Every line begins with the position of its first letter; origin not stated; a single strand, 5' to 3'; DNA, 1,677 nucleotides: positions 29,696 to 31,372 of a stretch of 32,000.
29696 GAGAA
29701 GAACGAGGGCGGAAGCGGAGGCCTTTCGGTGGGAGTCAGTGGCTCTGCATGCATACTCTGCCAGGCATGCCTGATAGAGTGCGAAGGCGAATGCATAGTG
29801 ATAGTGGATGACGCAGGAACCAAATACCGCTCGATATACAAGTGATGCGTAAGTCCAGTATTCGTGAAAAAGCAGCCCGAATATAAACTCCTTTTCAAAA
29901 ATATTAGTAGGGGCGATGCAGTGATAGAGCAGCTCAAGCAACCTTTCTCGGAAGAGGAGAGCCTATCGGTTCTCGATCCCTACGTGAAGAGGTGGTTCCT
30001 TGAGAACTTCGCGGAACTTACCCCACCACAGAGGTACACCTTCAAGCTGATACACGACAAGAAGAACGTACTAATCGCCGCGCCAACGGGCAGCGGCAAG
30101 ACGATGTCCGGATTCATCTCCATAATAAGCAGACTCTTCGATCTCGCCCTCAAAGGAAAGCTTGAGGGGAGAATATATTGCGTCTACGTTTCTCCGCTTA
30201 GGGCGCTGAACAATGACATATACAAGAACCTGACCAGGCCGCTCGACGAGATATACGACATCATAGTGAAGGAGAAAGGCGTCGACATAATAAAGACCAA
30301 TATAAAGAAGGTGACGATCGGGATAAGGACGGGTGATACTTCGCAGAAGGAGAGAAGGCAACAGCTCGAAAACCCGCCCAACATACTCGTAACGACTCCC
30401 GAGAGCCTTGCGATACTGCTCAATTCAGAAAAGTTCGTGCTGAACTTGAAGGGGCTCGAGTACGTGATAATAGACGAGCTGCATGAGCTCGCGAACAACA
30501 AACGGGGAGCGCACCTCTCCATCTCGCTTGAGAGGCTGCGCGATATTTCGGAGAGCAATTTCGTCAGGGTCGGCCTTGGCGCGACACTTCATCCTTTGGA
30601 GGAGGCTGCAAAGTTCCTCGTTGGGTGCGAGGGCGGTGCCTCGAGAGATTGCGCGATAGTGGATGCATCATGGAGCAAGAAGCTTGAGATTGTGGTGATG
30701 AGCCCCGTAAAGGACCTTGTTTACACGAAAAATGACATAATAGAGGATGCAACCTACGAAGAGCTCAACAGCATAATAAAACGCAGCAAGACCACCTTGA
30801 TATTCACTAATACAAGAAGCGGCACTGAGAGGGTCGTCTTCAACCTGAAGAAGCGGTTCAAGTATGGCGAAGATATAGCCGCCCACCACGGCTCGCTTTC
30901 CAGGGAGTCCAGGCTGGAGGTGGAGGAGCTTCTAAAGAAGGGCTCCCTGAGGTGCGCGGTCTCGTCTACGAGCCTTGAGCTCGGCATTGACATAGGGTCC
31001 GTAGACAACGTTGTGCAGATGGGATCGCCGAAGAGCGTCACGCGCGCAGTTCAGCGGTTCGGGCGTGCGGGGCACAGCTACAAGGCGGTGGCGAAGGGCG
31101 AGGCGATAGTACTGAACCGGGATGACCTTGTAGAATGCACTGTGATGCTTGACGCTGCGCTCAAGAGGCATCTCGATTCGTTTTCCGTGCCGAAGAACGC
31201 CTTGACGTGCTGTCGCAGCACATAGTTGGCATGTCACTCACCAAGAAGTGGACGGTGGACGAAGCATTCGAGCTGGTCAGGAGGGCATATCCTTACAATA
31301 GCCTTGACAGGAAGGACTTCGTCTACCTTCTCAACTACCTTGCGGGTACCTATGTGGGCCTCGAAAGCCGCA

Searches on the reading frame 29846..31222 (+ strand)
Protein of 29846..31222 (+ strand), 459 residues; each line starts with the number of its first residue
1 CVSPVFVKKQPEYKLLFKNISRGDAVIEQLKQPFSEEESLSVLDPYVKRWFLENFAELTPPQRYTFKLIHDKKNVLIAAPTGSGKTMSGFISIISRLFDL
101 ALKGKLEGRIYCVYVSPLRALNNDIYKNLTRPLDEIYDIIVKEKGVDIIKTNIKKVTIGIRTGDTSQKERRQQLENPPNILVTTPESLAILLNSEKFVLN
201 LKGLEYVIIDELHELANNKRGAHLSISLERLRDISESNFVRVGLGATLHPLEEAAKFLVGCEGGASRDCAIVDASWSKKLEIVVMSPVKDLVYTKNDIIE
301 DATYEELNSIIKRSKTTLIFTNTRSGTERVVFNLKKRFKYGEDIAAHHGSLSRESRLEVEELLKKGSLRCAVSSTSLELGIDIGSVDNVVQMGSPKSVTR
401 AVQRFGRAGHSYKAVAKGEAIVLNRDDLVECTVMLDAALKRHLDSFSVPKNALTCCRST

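Call 30: search_protein_families(library=pfam, proteins=[window:29846-31222:+], max_evalue=0.001)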
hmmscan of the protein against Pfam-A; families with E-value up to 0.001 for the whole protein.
window:29846-31222:+ (459 aa): 3 families
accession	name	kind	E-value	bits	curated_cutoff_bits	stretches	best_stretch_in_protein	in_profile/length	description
PF00270.35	DEAD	-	5.3e-32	111.3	26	1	59-249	1-161/167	DEAD/DEAH box helicase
PF00271.37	Helicase_C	-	5.3e-20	72.2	23.5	1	305-409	4-107/110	Helicase conserved C-terminal domain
PF04851.21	ResIII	-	1e-10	42.2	22.5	1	65-248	20-162/164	Type III restriction enzyme, res subunit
